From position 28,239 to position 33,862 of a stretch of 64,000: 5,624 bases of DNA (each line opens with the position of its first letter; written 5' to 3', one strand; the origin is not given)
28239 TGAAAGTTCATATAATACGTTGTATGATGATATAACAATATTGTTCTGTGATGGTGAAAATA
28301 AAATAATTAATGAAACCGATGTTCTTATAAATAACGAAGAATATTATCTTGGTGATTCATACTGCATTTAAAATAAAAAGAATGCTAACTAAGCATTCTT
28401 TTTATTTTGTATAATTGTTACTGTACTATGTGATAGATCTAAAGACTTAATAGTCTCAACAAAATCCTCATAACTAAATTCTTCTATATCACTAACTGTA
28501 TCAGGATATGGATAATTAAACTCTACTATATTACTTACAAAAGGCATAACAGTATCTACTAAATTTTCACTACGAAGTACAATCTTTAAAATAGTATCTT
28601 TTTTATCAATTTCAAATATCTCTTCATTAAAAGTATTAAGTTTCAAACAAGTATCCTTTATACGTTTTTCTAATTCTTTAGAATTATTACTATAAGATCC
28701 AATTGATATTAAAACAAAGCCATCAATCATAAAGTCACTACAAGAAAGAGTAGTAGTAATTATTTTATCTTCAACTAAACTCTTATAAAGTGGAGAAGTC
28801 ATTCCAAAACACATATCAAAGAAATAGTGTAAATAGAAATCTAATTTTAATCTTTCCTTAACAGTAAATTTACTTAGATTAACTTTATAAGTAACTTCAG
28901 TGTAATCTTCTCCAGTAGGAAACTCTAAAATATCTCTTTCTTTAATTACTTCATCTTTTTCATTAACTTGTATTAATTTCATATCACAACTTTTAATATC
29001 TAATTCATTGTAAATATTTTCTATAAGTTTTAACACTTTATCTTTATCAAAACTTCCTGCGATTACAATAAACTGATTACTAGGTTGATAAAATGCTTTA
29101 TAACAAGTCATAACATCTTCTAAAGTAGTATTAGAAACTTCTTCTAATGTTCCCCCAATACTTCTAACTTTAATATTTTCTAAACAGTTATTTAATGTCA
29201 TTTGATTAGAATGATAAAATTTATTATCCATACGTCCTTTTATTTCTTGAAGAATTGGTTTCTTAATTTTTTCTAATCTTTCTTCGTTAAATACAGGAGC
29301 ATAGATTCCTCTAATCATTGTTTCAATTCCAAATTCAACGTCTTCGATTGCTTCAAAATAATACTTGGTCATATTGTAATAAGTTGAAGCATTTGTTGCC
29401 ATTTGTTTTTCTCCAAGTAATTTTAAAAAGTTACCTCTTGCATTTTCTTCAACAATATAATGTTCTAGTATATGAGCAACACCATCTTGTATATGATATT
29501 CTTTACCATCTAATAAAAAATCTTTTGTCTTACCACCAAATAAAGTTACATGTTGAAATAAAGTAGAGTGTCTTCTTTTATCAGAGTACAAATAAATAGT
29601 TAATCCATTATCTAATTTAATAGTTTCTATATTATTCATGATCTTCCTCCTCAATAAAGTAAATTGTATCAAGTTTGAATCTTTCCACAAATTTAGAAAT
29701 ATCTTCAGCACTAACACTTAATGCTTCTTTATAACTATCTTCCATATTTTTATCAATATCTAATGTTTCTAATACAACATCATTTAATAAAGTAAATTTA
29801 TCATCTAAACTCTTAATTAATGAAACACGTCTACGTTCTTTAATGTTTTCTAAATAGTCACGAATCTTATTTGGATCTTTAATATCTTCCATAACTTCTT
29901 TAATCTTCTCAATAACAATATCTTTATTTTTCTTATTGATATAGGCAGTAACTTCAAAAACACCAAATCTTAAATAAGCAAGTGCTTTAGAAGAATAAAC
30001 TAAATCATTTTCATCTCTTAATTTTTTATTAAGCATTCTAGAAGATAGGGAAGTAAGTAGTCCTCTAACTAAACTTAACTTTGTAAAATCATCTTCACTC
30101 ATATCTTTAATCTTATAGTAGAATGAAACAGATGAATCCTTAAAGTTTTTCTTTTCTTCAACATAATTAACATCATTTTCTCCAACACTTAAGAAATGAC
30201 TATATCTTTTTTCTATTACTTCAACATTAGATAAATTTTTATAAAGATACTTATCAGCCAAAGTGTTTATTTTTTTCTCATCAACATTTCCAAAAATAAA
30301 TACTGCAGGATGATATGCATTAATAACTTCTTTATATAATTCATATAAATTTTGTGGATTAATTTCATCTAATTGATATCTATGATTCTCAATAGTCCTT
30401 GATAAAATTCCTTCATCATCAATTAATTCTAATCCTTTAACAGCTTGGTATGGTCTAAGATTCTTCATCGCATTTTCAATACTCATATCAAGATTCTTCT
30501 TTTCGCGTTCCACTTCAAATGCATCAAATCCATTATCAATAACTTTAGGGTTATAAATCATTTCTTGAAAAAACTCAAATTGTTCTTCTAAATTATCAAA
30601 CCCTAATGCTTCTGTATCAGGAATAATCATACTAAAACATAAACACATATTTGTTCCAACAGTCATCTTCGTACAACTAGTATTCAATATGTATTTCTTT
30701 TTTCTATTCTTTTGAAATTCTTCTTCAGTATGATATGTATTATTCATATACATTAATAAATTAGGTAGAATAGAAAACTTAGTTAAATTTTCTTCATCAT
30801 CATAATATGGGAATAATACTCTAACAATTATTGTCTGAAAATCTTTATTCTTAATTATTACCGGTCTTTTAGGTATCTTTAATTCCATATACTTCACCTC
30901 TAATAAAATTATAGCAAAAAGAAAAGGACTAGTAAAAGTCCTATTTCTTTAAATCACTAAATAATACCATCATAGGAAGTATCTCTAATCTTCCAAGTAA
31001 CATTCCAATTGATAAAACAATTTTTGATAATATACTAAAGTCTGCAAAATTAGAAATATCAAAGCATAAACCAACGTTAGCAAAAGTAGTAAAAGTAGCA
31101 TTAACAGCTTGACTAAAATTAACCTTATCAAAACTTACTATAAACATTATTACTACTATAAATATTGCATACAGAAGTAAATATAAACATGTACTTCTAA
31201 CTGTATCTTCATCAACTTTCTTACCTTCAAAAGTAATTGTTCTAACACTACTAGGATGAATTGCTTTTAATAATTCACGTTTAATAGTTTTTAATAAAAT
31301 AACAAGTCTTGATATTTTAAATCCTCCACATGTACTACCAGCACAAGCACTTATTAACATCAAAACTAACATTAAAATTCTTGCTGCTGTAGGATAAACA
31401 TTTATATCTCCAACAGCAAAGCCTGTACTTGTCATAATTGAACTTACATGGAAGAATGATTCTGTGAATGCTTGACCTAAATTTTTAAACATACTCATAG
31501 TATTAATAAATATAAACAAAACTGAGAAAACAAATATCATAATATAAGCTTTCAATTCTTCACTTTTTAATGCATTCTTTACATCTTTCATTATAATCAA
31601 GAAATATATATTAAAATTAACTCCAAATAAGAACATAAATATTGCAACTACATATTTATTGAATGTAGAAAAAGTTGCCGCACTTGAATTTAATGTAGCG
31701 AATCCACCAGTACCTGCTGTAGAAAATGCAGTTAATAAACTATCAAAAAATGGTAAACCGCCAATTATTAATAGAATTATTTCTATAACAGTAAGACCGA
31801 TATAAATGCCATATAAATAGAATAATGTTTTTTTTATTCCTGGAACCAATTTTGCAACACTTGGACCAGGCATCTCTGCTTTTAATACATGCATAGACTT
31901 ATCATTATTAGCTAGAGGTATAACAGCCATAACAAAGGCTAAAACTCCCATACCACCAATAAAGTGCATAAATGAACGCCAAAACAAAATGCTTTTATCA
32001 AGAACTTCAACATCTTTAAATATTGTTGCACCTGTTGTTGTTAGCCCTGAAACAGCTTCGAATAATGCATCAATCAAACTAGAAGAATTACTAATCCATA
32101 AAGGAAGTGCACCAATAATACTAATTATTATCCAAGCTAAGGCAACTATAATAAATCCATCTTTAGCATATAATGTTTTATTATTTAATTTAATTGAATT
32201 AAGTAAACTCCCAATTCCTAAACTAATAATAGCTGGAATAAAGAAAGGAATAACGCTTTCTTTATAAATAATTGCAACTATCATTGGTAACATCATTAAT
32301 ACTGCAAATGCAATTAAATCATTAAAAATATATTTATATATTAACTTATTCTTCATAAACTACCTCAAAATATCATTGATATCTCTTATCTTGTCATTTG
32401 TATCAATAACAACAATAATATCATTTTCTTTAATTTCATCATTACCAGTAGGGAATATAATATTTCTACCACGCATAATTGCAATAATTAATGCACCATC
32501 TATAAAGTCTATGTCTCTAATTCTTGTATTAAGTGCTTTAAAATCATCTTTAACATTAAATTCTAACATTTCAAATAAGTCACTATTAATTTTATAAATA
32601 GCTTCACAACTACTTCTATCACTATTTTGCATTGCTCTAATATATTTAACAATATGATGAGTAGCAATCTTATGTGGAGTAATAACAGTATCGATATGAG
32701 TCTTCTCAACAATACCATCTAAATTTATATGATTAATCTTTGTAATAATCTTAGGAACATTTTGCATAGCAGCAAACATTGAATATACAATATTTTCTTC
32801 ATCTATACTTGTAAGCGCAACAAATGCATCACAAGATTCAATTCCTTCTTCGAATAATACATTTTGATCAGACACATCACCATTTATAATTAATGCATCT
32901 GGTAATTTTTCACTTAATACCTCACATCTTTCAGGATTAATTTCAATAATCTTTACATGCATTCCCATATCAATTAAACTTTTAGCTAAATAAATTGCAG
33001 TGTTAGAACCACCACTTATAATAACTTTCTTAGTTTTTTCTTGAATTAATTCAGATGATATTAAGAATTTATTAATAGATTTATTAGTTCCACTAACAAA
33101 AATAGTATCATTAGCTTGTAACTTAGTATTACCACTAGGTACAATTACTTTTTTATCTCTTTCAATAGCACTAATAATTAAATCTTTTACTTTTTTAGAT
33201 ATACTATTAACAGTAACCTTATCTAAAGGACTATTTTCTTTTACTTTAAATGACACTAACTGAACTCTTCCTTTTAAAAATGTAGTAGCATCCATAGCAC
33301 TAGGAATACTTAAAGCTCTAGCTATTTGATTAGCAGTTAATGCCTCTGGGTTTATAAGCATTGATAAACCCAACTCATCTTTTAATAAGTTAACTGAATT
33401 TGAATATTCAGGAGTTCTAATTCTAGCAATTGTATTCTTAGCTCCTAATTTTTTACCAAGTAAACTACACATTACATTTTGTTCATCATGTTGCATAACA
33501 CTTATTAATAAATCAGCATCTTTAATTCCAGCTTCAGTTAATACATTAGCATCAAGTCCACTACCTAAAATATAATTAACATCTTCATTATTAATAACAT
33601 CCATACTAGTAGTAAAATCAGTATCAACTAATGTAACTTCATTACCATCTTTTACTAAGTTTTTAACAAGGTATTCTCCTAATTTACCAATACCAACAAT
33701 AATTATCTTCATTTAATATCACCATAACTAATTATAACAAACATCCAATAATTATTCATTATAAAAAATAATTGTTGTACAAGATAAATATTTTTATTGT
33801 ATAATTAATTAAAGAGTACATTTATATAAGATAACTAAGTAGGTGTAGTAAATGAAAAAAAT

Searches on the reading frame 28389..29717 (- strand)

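Call 7: search_protein_families(library=pfam, proteins=[window:28389-29717:-], max_evalue=0.01)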
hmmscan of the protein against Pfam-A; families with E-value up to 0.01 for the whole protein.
window:28389-29717:- (442 aa): 3 families
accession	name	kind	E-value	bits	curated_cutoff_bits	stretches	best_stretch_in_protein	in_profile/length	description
PF05193.26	Peptidase_M16_C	-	7.8e-14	52.4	23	1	198-369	3-175/181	Peptidase M16 inactive domain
PF00675.25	Peptidase_M16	-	2.9e-05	24.4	22.3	1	77-162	30-119/149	Insulinase (Peptidase family M16)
PF12229.13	PG_binding_4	-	0.0025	18.4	22.1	1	203-262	31-91/117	Putative peptidoglycan binding domain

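Call 8: search_protein_families(library=ncbifam, proteins=[window:28389-29717:-], max_evalue=0.01)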
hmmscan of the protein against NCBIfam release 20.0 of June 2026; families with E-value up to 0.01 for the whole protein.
window:28389-29717:- (442 aa): 3 families
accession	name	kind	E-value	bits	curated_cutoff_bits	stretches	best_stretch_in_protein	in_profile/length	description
NF047421.1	YfmH_fam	equivalog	4.7e-49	167.7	250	1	26-437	6-422/425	EF-P 5-aminopentanol modification-associated protein YfmH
NF011681.0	PRK15101.1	equivalog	2.3e-07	29.2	765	2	30-123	44-133/961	pitrilysin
NF047422.1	YfmF_fam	equivalog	8.6e-07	28.2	285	1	142-261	118-242/412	EF-P 5-aminopentanol modification-associated protein YfmF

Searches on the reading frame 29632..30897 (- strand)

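Call 61: search_protein_families(library=pfam, proteins=[window:29632-30897:-], max_evalue=0.00001)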
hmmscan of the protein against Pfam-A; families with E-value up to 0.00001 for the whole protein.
window:29632-30897:- (421 aa): 1 family
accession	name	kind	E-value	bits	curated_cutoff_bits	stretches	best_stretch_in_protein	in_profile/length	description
PF05193.26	Peptidase_M16_C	-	3.5e-14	53.5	23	1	179-341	2-166/181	Peptidase M16 inactive domain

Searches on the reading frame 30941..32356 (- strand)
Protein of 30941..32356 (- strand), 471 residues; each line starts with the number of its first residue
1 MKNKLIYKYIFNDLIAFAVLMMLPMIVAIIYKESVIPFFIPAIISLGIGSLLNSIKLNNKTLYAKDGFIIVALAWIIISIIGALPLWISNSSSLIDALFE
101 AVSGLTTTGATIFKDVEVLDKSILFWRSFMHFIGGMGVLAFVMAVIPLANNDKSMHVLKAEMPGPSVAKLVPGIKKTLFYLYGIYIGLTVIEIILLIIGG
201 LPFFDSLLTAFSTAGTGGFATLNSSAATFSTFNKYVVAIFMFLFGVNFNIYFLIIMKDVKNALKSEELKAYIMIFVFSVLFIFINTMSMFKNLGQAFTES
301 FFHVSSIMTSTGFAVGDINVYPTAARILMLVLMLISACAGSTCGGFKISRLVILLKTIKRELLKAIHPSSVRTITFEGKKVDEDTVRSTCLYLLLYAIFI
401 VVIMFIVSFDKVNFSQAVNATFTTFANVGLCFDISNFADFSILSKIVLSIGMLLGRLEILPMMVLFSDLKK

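Call 61: search_protein_families(library=pfam, proteins=[window:30941-32356:-], max_evalue=0.00001)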
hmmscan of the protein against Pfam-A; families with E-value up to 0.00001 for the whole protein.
window:30941-32356:- (471 aa): 1 family
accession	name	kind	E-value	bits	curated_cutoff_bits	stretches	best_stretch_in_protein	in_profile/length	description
PF02386.22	TrkH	-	4.4e-58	197.4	27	1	43-467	10-491/502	Cation transport protein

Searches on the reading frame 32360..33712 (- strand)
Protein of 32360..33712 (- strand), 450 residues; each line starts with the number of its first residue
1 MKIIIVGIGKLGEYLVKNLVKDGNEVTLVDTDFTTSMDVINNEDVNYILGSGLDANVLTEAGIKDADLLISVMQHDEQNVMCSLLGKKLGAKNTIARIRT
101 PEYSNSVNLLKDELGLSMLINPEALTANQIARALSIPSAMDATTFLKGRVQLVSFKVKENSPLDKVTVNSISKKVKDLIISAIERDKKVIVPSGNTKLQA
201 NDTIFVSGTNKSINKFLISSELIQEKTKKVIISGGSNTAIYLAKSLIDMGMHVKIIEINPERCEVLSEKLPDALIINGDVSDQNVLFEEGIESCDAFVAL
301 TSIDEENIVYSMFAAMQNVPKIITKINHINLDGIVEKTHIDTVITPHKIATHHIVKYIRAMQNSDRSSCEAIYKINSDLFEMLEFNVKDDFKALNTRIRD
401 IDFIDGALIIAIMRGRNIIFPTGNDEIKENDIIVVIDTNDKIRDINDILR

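Call 61: search_protein_families(library=pfam, proteins=[window:32360-33712:-], max_evalue=0.00001)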
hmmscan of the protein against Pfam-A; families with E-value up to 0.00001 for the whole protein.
window:32360-33712:- (450 aa): 4 families
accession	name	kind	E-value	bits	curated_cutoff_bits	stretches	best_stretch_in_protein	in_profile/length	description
PF02254.24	TrkA_N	-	8.4e-44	149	23.8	2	3-122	1-116/116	TrkA-N domain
PF02080.26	TrkA_C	-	4.2e-26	91.1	27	2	152-216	1-66/71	TrkA-C domain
PF13241.12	NAD_binding_7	-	1.2e-06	29.4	22.1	0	2-79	9-75/104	Putative NAD(P)-binding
PF07992.20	Pyr_redox_2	-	5.4e-06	26.5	26.1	0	215-272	128-187/291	Pyridine nucleotide-disulphide oxidoreductase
